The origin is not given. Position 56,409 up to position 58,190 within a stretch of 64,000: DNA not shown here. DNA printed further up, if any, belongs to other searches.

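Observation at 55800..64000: Compositionally distinct island with bacterial-type lipoproteins truncates the archaeal rpoD-L18e-L13-S9-rpoN cluster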

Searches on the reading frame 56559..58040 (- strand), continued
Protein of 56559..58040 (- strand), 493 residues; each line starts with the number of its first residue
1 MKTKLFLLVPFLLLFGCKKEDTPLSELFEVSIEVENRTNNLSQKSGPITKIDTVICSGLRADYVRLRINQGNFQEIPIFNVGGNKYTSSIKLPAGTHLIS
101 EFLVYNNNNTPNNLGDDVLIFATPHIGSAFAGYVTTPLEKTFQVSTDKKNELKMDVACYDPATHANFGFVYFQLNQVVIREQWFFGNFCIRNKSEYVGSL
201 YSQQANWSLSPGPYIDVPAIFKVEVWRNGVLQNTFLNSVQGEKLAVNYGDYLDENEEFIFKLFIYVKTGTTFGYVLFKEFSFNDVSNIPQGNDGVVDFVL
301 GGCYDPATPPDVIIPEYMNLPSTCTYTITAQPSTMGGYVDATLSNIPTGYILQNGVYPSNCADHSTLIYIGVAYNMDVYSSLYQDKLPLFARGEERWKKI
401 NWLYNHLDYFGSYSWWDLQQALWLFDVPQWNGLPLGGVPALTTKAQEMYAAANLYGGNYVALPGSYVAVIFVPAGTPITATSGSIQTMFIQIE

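Call 34: find_homologous_proteins(query=L004:2002-3972:+, max_evalue=1e-10)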
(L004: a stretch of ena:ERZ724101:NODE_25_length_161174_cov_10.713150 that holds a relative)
Query L004:2002-3972:+ (656 aa): 790 proteins with E <= 1e-10 among 8000 candidates; the best 120 are listed.
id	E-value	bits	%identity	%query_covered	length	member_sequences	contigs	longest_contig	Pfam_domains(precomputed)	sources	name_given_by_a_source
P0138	0.0e+0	1441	100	100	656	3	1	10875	PF01935.24,PF04851.22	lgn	-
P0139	2.1e-270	917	61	100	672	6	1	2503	PF01935.24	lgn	-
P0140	9.3e-270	914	63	99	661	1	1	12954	PF01935.24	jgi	jgi:dephospho-CoA kinase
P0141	2.7e-269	913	59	100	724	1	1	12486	PF01935.24,PF00931.29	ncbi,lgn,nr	ncbi:MAG: DUF87 domain-containing protein [Nanoarchaeota archaeon]|nr:DUF87 domain-containing protei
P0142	5.3e-268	909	63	99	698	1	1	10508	PF01935.24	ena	-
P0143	3.1e-267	906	61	100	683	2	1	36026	PF01935.24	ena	-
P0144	1.3e-266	904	63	100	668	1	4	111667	PF01935.24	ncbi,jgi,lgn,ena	-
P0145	7.1e-266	902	62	100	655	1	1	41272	PF01935.24,PF05707.19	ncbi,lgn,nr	ncbi:MAG: DUF87 domain-containing protein [archaeon]|nr:DUF87 domain-containing protein [archaeon]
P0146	7.6e-266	902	61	100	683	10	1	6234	PF01935.24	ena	-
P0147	2.9e-265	900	61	100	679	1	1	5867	PF01935.24,PF04851.22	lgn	-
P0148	7.3e-265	898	63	99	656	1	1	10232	PF01935.24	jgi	jgi:hypothetical protein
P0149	2.9e-264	896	62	99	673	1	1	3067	PF01935.24,PF04851.22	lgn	-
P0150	4.5e-264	896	62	100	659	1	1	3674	PF01935.24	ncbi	-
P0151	5.7e-264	895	61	100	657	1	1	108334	PF01935.24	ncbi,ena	-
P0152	1.0e-263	894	61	100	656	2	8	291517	PF01935.24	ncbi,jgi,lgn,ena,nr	ncbi:DUF87 domain-containing protein [archaeon]|jgi:hypothetical protein|nr:DUF87 domain-containing 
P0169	8.1e-258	875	61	100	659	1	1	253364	PF01935.24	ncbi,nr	ncbi:MAG: DUF87 domain-containing protein [Nanoarchaeota archaeon]|nr:DUF87 domain-containing protei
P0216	6.2e-251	852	60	100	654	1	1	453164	PF01935.24,PF05707.19,PF04851.22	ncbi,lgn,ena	-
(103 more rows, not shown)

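Call 35: find_encoding_contigs(protein=P0144, flank=10000, max_places=2)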
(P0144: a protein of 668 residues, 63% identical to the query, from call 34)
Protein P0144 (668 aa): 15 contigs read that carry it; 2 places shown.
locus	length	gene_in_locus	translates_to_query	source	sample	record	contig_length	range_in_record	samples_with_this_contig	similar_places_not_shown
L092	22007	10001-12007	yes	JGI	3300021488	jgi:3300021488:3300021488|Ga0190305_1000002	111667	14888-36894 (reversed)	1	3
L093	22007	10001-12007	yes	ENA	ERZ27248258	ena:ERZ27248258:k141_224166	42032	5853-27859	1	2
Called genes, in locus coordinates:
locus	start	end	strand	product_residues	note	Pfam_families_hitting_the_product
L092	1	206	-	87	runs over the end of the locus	PF00076:RRM_1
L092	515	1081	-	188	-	PF23894:LD_SV2 (faint), PF00805:Pentapeptide (weak), PF13576:Pentapeptide_3 (weak), PF13599:Pentapeptide_4, PF00805:Pentapeptide, PF13599:Pentapeptide_4, PF00805:Pentapeptide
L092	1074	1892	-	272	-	PF01734:Patatin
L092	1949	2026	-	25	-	-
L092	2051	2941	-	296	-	PF18915:DUF5667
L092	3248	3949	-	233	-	PF24034:DUF7343 (weak), PF01022:HTH_5 (weak)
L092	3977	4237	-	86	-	-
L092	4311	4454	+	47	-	-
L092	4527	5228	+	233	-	PF00702:Hydrolase, PF13419:HAD_2, PF13242:Hydrolase_like (weak)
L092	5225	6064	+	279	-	PF13495:Phage_int_SAM_4 (weak), PF00589:Phage_integrase, PF22823:MrpR_C_cat (weak)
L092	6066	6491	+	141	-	PF07508:Recombinase (weak)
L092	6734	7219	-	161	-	PF00380:Ribosomal_S9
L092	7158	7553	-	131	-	PF00572:Ribosomal_L13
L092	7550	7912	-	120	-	PF17135:Ribosomal_L18 (weak), PF00828:Ribosomal_L27A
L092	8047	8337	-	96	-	-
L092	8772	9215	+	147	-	-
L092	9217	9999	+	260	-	-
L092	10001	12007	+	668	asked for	PF01935:DUF87 (weak)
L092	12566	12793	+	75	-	-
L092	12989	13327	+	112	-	-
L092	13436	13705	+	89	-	-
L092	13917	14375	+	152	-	-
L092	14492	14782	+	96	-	-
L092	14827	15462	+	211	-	-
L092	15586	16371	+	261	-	-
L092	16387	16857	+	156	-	-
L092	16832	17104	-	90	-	-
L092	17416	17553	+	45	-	-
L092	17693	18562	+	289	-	-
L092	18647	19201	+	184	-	-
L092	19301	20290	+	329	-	-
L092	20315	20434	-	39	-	-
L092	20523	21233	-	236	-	PF01193:RNA_pol_L, PF01000:RNA_pol_A_bac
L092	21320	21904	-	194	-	PF00411:Ribosomal_S11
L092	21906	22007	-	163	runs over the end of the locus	PF01479:S4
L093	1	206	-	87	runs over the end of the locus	PF00076:RRM_1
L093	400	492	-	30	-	-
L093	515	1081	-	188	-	PF23894:LD_SV2 (faint), PF00805:Pentapeptide (weak), PF13576:Pentapeptide_3 (weak), PF13599:Pentapeptide_4, PF00805:Pentapeptide, PF13599:Pentapeptide_4, PF00805:Pentapeptide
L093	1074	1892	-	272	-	PF01734:Patatin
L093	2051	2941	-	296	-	PF18915:DUF5667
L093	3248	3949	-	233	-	PF24034:DUF7343 (weak), PF01022:HTH_5 (weak)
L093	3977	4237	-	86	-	-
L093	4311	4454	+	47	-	-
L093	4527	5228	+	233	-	PF00702:Hydrolase, PF13419:HAD_2, PF13242:Hydrolase_like (weak)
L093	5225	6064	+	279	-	PF13495:Phage_int_SAM_4 (weak), PF00589:Phage_integrase, PF22823:MrpR_C_cat (weak)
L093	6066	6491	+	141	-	PF07508:Recombinase (weak)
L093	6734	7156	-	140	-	PF00380:Ribosomal_S9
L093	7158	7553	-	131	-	PF00572:Ribosomal_L13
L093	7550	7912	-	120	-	PF17135:Ribosomal_L18 (weak), PF00828:Ribosomal_L27A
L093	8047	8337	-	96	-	-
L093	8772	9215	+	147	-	-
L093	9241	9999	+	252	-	-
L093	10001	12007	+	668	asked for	PF01935:DUF87 (weak)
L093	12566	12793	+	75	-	-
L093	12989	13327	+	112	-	-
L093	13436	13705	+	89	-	-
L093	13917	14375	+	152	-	-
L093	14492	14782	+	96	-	-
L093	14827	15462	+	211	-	-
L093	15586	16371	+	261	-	-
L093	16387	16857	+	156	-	-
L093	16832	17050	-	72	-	-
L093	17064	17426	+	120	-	-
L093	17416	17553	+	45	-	-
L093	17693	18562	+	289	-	-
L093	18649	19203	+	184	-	-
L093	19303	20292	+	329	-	-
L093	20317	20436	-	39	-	-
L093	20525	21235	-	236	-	PF01193:RNA_pol_L, PF01000:RNA_pol_A_bac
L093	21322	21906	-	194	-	PF00411:Ribosomal_S11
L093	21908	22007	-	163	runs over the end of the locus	PF01479:S4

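Call 36: find_encoding_contigs(protein=P0152, flank=10000, max_places=2)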
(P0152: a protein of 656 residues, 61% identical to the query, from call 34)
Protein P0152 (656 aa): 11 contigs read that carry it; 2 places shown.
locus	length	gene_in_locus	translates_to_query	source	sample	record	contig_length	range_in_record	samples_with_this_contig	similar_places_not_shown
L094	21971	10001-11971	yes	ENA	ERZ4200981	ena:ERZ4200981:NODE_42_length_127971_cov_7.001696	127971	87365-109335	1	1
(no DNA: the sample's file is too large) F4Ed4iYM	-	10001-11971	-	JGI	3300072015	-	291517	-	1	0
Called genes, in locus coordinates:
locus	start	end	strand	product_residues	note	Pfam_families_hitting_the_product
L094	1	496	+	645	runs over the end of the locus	PF00270:DEAD (faint), PF04851:ResIII, PF17757:UvrB_inter, PF27431:UvrB_3rd, PF00271:Helicase_C, PF12344:UvrB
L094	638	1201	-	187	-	-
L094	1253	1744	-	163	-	-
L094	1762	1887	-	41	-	-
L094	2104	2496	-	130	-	PF00076:RRM_1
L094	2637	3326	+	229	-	-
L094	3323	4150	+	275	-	PF13495:Phage_int_SAM_4, PF00589:Phage_integrase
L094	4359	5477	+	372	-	PF13489:Methyltransf_23 (weak), PF13847:Methyltransf_31, PF08241:Methyltransf_11, PF08242:Methyltransf_12, PF13649:Methyltransf_25, PF07508:Recombinase (faint)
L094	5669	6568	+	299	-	-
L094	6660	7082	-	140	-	PF00380:Ribosomal_S9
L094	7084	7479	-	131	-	PF00572:Ribosomal_L13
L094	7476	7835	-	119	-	PF00828:Ribosomal_L27A (weak)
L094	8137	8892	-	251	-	PF14528:LAGLIDADG_3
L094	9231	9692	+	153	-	-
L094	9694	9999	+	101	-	-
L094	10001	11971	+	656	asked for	PF01935:DUF87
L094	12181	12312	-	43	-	-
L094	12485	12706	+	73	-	-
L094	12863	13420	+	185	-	PF04973:NMN_transporter (weak)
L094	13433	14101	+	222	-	-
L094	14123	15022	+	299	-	PF13606:Ank_3 (faint), PF13637:Ank_4 (faint), PF00023:Ank (faint), PF12796:Ank_2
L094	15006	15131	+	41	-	-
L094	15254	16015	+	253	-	-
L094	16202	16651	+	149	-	-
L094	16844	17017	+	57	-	-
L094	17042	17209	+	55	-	-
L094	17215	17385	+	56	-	-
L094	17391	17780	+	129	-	-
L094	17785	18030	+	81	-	-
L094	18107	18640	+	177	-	-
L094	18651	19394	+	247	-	-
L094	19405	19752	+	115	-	-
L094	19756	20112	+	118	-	-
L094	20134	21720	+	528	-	-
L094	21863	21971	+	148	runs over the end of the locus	-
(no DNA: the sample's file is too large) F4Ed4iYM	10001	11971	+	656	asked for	PF01935:DUF87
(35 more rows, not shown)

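Call 41: predict_structure(alignment_id=A1)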
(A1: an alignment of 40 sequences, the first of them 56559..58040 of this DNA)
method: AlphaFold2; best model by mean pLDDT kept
length: 493 residues; sequences in the alignment: 40
mean_pLDDT: 84.3   pTM: 0.64
mean pLDDT of the five models: 84.3, 83.3, 83.2, 83.0, 81.6
residues with pLDDT >= 90: 249; 70-90: 176; 50-70: 28; < 50: 40
segments of 3 or more residues with pLDDT < 50: 1-22, 39-50, 52-54
pLDDT, mean of each block of 10 residues (from residue 1): 39 43 71 73 41 59 92 92 90 93 89 82 86 84 89 87 69 64 93 89 88 88 94 95 91 84 96 96 83 92 86 91 95 89 95 92 87 94 90 88 93 94 92 94 98 92 84 89 68 47
secondary structure, 60 per line:
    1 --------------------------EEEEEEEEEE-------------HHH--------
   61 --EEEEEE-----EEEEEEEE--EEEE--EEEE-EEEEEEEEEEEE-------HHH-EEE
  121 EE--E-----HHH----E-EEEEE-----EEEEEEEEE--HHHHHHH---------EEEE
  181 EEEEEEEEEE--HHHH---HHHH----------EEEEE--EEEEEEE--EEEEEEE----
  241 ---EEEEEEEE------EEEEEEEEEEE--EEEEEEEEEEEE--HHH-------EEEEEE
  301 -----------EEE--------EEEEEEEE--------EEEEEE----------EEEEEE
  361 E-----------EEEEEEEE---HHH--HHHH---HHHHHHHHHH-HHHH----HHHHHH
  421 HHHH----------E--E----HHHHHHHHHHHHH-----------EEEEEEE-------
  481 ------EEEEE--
elements in order: E27-36 E63-68 E74-81 E84-87 E90-93 E95-106 E118-122 E140-144 E150-158 H161-167 E177-190 H193-196 H200-203 E214-218 E221-227 E230-236 E244-251 E258-268 E271-282 E295-300 E312-314 E323-330 E339-344 E355-361 E373-380 H389-392 H396-405 H407-410 H415-424 H443-455 E467-473 E487-491

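Call 43: fold_search(model_id=the predicted structure, library=pdb)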
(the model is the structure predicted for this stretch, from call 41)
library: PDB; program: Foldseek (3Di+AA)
matches with E <= 10: 963; with E <= 0.001: 3
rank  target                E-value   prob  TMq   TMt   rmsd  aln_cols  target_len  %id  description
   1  4ecn                  5.9e-09  1.00  0.16  0.10  17.4       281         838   11  Crystal structure of a leucine-rich repeat protein (BT_0210) from Bacteroides thetaiotaomicron VPI-5482 at 2.80 A resolu (released 2012-05-23)
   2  6fwv_A                3.6e-06  1.00  0.13  0.13  19.2       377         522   11  The Bacillus anthracis TIE protein (released 2018-08-08)
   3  3rpk_A                2.9e-04  0.38  0.14  0.13  24.6       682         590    9  Structure of the Full-Length Major Pilin RrgB from Streptococcus pneumoniae (released 2011-06-15)
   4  7bvx                  2.1e-03  0.41  0.10  0.16  16.7       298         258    9  Crystal structure of C-terminal fragment of pilus adhesin SpaC from Lactobacillus rhamnosus GG-Iodide soaked (released 2020-07-29)
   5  5f44_B                4.9e-03  0.44  0.13  0.20  13.3       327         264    8  Crystal structure of shaft pilin spaA from Lactobacillus rhamnosus GG (released 2016-07-20)
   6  4y5x_I                5.5e-03  0.77  0.11  0.24  22.7       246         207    9  Diabody 305 complex with EpoR (released 2015-03-18)
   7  4eiu                  5.5e-03  0.63  0.13  0.22  23.6       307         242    7  Crystal structure of a DUF3823 family protein (BACUNI_03093) from Bacteroides uniformis ATCC 8492 at 1.90 A resolution (released 2012-05-30)
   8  8k4q_A                5.8e-03  0.63  0.11  0.24  25.1       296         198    9  Crystal structure of nanobody HuNb103 bound to human interleukin-4 receptor subunit alpha (released 2024-06-26)
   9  5hts_B                5.8e-03  0.54  0.14  0.21  13.1       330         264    7  Crystal structure of shaft pilin spaA from Lactobacillus rhamnosus GG - D295N mutant (released 2016-07-20)
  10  5f44_A                6.1e-03  0.60  0.15  0.23  12.3       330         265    8  Crystal structure of shaft pilin spaA from Lactobacillus rhamnosus GG (released 2016-07-20)
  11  6b2e_B                7.2e-03  0.51  0.10  0.23  21.4       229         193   12  Structure of full length human AMPK (a2b2g1) in complex with a small molecule activator SC4. (released 2018-04-25)
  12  6m7c                  1.1e-02  0.33  0.15  0.21  16.9       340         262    9  Crystal structure of C-terminal fragment of pilus adhesin SpaC from Lactobacillus rhamnosus GG (released 2020-07-29)
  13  6m3y                  1.1e-02  0.33  0.14  0.10  16.2       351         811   10  Crystal structure of pilus adhesin, SpaC from Lactobacillus rhamnosus GG - open conformation (released 2020-07-29)
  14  2if7_D                1.1e-02  0.23  0.08  0.16  21.3       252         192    7  Crystal Structure of NTB-A (released 2006-10-17)
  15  8k4q_C                1.2e-02  0.57  0.11  0.24  25.4       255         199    8  Crystal structure of nanobody HuNb103 bound to human interleukin-4 receptor subunit alpha (released 2024-06-26)
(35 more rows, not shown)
